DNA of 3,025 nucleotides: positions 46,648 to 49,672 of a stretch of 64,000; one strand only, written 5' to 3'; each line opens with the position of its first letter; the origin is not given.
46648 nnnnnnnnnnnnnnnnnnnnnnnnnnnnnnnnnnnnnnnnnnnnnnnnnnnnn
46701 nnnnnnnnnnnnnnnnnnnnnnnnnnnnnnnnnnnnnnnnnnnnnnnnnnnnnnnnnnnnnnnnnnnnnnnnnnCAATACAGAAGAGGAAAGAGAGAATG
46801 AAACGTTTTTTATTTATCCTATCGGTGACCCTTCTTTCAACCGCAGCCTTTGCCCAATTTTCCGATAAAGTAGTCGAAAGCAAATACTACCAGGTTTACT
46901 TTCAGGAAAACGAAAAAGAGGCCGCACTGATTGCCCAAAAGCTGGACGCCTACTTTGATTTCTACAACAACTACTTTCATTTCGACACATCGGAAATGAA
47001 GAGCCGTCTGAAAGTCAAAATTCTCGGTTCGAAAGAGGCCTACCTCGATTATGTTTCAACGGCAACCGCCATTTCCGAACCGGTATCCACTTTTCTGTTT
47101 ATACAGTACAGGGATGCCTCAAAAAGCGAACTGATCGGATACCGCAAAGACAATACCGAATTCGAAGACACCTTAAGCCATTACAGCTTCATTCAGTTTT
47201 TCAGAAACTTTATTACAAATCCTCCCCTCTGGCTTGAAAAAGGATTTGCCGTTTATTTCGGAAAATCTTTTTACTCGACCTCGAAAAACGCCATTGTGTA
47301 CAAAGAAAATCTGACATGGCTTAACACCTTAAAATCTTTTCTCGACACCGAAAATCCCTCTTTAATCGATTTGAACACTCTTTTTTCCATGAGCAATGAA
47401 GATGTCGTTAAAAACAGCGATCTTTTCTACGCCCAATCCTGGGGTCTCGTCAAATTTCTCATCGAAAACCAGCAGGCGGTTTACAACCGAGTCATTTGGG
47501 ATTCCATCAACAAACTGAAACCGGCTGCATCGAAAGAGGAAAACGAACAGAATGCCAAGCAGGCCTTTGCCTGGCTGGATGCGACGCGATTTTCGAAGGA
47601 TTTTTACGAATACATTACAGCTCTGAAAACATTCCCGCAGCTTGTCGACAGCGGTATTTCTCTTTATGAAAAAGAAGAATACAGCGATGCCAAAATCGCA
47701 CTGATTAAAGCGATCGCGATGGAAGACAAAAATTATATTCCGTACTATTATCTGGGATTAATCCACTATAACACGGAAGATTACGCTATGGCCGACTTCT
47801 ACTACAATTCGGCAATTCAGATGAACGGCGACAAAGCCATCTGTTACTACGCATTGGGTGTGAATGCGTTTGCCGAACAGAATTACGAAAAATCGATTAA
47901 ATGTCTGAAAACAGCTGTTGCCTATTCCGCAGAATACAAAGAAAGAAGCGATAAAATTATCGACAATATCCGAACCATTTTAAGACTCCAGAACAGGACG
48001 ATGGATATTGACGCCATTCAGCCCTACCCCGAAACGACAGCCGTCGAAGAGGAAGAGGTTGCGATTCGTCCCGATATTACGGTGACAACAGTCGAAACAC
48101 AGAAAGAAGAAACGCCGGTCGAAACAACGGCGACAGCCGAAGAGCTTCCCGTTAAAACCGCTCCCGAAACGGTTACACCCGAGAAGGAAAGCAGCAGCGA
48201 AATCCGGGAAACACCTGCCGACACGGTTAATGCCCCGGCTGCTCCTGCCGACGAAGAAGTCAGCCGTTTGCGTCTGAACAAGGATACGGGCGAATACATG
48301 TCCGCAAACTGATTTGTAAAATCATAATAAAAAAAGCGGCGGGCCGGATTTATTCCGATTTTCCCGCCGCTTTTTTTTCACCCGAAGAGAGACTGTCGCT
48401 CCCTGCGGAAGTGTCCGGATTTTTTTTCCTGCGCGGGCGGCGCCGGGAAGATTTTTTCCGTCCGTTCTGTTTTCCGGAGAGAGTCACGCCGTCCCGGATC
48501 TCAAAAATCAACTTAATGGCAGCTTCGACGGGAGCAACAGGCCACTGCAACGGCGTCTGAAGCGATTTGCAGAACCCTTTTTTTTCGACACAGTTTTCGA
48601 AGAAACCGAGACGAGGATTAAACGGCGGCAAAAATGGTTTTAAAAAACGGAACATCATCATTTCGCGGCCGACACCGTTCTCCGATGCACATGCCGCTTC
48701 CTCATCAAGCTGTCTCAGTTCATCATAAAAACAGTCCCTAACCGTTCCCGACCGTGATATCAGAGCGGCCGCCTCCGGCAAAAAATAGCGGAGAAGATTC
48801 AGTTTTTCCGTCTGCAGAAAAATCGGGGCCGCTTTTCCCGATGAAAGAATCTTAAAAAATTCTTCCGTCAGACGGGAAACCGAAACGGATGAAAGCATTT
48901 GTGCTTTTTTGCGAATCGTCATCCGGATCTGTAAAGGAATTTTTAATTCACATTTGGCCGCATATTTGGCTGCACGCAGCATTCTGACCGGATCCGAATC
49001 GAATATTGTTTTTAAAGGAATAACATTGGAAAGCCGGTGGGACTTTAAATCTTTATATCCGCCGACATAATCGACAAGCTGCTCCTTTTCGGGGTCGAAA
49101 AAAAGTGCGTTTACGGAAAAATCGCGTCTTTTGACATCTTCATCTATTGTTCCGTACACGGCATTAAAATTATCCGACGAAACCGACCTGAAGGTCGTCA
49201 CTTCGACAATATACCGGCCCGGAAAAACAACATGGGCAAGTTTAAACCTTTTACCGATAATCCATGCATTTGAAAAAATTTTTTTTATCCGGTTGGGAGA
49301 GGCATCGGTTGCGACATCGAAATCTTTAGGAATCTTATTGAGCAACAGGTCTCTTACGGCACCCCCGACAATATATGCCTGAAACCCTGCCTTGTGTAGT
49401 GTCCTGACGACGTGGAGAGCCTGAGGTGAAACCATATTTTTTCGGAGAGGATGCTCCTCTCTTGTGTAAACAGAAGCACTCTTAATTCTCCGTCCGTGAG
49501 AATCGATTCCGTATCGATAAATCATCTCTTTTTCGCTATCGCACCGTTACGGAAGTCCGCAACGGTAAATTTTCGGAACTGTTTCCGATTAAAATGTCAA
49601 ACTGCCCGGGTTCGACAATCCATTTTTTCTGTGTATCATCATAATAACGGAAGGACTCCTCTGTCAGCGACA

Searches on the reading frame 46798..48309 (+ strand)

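Call 89: search_protein_families(library=pfam, proteins=[window:46798-48309:+], max_evalue=0.001)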
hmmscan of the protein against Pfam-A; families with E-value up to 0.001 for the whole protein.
window:46798-48309:+ (504 aa): 2 families
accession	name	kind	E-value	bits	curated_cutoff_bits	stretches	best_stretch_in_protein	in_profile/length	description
PF07719.23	TPR_2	-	3.5e-08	33.4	27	0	316-344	4-32/34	Tetratricopeptide repeat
PF13432.12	TPR_16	-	0.00083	20.2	32.7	0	285-332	3-50/65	Tetratricopeptide repeat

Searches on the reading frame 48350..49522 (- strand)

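Call 89: search_protein_families(library=pfam, proteins=[window:48350-49522:-], max_evalue=0.001)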
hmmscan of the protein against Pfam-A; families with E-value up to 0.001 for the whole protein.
window:48350-49522:- (390 aa): 2 families
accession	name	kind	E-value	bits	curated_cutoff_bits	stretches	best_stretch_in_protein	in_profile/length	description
PF01743.26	PolyA_pol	-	1.5e-33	116.3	23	1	49-164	1-125/126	Poly A polymerase head domain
PF12627.12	PolyA_pol_RNAbd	-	5.6e-12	45.7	22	1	194-253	3-62/64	Probable RNA and SrmB- binding site of polymerase A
